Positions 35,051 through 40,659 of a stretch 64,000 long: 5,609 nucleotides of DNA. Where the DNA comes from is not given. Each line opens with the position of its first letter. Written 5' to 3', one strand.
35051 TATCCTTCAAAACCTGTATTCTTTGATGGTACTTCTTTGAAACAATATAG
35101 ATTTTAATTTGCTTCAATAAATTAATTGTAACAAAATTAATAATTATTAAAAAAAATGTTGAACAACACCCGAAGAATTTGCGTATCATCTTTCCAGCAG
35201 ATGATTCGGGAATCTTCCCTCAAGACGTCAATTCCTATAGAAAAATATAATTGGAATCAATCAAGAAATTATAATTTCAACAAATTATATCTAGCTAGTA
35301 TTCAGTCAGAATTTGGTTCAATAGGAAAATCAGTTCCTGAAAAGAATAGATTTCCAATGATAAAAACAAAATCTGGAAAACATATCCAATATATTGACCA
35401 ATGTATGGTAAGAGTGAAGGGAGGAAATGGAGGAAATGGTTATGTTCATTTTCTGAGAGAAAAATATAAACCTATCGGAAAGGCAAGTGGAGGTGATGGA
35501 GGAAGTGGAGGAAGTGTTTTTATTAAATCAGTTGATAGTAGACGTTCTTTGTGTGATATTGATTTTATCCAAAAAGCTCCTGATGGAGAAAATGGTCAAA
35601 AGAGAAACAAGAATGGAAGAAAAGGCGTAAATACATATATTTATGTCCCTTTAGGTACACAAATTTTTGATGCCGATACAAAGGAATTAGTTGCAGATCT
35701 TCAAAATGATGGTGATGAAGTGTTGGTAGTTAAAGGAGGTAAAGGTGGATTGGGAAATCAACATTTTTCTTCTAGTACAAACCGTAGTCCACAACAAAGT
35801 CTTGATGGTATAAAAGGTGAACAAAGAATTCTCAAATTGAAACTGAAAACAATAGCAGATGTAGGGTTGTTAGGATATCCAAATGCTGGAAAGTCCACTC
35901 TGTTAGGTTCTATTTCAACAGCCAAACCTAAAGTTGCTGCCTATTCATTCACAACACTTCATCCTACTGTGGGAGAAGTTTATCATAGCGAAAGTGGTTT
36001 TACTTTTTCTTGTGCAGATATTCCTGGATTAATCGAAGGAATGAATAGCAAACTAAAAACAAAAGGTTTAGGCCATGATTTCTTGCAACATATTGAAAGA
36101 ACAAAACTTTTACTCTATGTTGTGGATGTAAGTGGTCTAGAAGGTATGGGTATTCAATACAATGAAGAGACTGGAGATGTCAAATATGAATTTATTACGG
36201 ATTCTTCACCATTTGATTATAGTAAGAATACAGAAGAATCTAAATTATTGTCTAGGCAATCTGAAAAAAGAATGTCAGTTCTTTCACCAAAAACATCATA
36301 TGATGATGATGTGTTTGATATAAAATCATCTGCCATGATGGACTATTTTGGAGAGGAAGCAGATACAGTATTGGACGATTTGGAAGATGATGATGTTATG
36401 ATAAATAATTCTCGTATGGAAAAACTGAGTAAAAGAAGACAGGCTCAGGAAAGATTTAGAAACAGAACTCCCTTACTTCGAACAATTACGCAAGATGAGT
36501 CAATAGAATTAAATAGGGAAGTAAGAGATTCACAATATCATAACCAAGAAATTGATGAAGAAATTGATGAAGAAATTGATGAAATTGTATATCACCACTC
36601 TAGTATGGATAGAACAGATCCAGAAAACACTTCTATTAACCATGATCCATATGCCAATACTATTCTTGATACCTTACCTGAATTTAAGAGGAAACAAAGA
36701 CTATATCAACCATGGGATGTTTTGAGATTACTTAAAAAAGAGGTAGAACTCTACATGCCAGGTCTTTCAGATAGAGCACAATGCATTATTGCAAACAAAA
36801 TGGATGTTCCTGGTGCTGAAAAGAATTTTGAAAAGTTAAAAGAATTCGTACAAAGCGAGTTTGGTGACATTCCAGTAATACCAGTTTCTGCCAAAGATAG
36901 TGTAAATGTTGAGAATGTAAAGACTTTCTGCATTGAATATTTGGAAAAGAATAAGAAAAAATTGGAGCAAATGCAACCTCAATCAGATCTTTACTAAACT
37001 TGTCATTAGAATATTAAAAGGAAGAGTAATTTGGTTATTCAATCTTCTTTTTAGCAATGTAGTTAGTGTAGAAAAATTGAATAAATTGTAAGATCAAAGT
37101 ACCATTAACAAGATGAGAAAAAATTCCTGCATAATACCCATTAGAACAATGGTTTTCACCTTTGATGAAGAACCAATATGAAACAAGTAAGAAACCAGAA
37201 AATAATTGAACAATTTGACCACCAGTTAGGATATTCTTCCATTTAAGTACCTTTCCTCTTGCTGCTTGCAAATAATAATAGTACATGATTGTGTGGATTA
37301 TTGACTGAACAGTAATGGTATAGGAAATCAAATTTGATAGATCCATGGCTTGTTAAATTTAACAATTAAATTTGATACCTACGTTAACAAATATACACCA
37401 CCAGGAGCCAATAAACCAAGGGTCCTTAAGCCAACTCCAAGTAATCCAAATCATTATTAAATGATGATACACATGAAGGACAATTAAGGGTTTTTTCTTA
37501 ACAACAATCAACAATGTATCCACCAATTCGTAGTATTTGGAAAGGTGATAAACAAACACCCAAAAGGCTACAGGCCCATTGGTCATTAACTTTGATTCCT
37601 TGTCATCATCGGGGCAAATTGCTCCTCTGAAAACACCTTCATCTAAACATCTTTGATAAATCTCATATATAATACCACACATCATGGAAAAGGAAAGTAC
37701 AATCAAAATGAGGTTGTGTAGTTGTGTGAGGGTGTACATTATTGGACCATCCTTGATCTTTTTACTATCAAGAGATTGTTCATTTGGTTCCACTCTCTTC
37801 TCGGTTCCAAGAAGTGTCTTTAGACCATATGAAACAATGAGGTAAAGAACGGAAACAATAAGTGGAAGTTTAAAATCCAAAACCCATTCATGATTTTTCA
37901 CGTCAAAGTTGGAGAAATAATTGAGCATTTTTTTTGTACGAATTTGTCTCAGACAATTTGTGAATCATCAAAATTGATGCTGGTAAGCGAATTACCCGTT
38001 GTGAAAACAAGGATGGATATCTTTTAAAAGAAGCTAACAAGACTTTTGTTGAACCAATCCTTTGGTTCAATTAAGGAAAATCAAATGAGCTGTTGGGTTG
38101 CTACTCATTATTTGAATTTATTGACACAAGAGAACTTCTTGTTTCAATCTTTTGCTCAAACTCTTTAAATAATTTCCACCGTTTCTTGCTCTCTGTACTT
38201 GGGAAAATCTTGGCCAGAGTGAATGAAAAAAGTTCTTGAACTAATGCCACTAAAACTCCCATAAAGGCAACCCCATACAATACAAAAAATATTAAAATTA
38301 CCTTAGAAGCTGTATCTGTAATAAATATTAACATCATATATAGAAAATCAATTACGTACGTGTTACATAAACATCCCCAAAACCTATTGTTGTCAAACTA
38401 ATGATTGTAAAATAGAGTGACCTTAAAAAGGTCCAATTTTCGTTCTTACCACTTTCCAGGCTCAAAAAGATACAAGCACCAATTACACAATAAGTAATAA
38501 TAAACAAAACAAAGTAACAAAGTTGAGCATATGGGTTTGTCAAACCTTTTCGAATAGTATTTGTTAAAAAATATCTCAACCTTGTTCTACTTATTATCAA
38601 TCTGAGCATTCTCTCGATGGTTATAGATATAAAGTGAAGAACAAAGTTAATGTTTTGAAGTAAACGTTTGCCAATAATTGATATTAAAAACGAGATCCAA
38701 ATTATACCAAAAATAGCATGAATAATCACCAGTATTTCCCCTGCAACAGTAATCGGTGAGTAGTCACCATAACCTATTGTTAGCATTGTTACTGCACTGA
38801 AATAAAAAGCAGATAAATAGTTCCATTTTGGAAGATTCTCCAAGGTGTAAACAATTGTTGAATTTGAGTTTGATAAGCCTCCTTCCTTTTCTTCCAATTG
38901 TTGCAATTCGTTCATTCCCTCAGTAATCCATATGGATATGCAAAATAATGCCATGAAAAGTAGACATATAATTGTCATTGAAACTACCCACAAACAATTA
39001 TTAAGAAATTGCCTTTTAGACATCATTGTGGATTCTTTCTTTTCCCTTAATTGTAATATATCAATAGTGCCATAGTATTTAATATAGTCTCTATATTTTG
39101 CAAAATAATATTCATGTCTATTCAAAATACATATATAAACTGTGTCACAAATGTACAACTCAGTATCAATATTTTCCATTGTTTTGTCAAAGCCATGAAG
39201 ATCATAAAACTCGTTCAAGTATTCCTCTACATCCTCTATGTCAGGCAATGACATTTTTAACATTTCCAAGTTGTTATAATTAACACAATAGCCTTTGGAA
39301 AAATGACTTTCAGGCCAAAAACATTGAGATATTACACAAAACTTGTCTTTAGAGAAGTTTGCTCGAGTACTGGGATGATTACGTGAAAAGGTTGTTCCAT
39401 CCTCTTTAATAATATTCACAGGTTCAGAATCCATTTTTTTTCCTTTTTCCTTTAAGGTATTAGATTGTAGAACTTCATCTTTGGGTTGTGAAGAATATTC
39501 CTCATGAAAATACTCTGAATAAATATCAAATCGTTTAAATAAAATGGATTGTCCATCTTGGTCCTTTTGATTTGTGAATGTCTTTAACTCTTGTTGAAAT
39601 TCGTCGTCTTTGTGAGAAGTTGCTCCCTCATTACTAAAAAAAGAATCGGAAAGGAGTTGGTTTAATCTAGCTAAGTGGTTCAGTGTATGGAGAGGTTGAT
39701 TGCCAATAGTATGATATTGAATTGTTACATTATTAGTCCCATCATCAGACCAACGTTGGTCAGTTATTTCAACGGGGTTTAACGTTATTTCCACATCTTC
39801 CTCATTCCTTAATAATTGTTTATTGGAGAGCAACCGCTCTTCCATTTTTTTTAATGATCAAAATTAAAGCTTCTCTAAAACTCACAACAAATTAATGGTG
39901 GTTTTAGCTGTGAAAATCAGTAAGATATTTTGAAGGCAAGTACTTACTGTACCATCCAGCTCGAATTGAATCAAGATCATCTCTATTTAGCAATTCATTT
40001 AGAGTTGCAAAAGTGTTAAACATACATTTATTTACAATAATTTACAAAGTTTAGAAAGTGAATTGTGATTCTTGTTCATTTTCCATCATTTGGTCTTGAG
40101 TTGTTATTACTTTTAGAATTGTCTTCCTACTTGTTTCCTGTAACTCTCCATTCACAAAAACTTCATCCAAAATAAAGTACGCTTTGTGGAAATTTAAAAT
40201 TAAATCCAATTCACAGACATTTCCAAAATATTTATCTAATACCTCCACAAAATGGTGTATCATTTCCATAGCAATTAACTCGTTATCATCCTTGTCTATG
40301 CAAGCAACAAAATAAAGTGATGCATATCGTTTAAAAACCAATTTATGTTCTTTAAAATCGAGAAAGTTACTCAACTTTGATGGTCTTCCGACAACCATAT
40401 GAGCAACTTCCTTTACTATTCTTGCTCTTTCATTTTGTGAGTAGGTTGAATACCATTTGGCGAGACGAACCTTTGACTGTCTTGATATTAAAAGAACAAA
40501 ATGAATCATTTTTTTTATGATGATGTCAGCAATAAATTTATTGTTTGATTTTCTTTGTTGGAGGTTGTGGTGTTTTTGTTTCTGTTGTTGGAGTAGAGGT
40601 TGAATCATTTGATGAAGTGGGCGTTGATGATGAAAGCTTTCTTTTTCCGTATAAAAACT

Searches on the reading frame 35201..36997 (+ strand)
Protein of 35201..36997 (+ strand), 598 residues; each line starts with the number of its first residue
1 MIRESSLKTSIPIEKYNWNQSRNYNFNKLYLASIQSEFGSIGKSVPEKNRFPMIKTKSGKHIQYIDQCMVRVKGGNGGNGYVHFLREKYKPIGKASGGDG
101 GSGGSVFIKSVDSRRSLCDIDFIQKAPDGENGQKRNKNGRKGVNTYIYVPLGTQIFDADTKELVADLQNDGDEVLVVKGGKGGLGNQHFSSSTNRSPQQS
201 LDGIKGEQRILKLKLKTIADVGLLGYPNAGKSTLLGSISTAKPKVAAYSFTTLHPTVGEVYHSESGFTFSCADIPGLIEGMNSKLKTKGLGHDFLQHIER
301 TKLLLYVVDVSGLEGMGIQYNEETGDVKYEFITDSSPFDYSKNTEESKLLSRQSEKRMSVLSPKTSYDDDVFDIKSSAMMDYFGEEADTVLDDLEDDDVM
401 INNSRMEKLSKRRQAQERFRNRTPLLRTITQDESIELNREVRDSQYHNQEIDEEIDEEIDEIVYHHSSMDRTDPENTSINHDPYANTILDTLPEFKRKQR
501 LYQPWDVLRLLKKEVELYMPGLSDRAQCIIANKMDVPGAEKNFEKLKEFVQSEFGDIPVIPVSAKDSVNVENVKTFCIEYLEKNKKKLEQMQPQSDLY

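Call 23: search_protein_families(library=pfam, proteins=[window:35201-36997:+], max_evalue=0.01)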
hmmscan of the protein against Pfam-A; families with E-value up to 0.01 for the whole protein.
window:35201-36997:+ (598 aa): 6 families
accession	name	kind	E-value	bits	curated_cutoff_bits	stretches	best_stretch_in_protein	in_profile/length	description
PF01018.28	GTP1_OBG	-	8.9e-49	165.5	27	1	65-217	1-155/155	GTP1/OBG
PF01926.29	MMR_HSR1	-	7.5e-20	71.6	21.9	1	220-314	1-86/113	50S ribosome-binding GTPase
PF02421.24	FeoB_N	-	5.7e-08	32.9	27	1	221-314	3-92/156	Ferrous iron transport protein B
PF00009.33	GTP_EFTU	-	9.3e-06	25.8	26.5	1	528-582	125-187/188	Elongation factor Tu GTP binding domain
PF08438.16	YGR210-like_G4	-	0.0051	17.7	24.7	0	531-582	2-49/108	Obg-like GTPase YGR210-like, G4 motif-containing domain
PF00025.27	Arf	-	0.0076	16.2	22.3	0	221-276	17-67/174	ADP-ribosylation factor family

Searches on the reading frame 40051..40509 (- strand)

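Call 23: search_protein_families(library=pfam, proteins=[window:40051-40509:-], max_evalue=0.01)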
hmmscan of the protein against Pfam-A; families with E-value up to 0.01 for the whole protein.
window:40051-40509:- (152 aa): 1 family
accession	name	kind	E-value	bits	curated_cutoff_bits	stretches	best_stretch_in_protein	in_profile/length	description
PF01217.26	Clat_adaptor_s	-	1.3e-51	174.7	22.5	1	1-141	1-141/142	Clathrin adaptor complex small chain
